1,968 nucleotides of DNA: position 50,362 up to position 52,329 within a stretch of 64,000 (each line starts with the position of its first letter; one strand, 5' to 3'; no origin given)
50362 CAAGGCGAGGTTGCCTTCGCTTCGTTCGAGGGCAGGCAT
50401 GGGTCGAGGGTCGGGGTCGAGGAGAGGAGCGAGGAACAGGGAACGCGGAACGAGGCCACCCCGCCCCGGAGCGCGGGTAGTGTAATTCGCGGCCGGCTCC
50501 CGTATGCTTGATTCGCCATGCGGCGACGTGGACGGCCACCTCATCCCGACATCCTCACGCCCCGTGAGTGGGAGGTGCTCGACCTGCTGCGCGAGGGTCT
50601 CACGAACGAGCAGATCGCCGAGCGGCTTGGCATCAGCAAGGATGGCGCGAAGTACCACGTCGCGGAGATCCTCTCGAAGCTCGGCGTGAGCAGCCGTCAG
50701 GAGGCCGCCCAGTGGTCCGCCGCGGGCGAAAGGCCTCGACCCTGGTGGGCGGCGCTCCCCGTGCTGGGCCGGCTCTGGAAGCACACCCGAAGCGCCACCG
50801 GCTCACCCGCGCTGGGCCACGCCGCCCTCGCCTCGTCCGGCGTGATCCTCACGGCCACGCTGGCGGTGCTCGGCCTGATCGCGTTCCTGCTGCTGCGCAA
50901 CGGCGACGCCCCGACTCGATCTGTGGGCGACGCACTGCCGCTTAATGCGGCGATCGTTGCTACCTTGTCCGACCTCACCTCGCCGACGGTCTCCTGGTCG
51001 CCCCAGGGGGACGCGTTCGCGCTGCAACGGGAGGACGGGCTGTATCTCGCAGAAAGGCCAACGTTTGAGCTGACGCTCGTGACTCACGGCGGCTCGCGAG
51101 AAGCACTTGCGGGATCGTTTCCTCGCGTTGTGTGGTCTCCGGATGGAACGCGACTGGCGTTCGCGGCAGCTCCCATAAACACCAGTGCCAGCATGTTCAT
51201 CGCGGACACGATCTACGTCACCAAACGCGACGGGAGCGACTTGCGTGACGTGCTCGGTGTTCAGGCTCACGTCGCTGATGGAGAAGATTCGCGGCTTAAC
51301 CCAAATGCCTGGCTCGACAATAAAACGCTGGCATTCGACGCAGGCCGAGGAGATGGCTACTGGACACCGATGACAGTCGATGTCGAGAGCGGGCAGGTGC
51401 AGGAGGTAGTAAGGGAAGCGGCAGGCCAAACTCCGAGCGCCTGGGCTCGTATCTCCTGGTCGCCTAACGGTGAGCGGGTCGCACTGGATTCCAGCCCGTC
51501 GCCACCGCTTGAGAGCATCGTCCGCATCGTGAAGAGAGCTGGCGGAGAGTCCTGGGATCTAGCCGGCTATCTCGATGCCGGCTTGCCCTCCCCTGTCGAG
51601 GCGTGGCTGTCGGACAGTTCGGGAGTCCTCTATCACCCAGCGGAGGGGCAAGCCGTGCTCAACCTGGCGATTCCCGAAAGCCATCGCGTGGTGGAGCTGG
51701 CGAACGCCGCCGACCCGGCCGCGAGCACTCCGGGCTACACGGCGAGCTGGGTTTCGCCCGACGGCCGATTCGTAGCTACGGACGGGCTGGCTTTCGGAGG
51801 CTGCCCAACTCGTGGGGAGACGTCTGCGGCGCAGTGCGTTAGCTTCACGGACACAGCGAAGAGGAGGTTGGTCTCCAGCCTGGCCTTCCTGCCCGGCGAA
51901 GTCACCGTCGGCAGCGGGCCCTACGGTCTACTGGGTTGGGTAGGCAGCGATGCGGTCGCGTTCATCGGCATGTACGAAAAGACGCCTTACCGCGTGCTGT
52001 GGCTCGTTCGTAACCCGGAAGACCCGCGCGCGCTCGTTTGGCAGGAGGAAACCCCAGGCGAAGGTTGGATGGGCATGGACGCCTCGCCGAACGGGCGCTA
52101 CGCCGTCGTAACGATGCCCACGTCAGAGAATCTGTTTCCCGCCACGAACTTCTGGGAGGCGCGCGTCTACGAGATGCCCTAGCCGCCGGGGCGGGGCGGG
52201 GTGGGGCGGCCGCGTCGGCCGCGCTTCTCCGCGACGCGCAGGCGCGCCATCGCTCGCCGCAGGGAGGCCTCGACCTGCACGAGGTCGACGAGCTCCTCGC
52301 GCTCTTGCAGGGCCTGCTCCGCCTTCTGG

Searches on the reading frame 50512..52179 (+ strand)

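Call 54: search_protein_families(library=pfam, proteins=[window:50512-52179:+], max_evalue=0.001)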
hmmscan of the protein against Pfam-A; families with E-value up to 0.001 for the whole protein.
window:50512-52179:+ (556 aa): 7 families
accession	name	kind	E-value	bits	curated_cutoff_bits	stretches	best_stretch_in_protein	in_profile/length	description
PF00196.25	GerE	-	1.9e-17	63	23.5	1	14-68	2-56/57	Bacterial regulatory proteins, luxR family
PF00930.27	DPPIV_N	-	7.1e-05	22.1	22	0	159-219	47-119/354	Dipeptidyl peptidase IV (DPP IV) N-terminal region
PF13384.12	HTH_23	-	8.4e-05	22.7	24.6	0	19-43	7-31/50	Homeodomain-like domain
PF04545.22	Sigma70_r4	-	0.00036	20.4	24.1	1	14-56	4-47/50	Sigma-70, region 4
PF08281.18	Sigma70_r4_2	-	0.00061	19.8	25.7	1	15-57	11-54/54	Sigma-70, region 4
PF12840.13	HTH_20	-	0.00062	20.1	27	0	22-58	9-46/51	Helix-turn-helix domain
PF07676.18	PD40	-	0.00095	19.5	20.9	0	207-218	15-26/38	WD40-like Beta Propeller Repeat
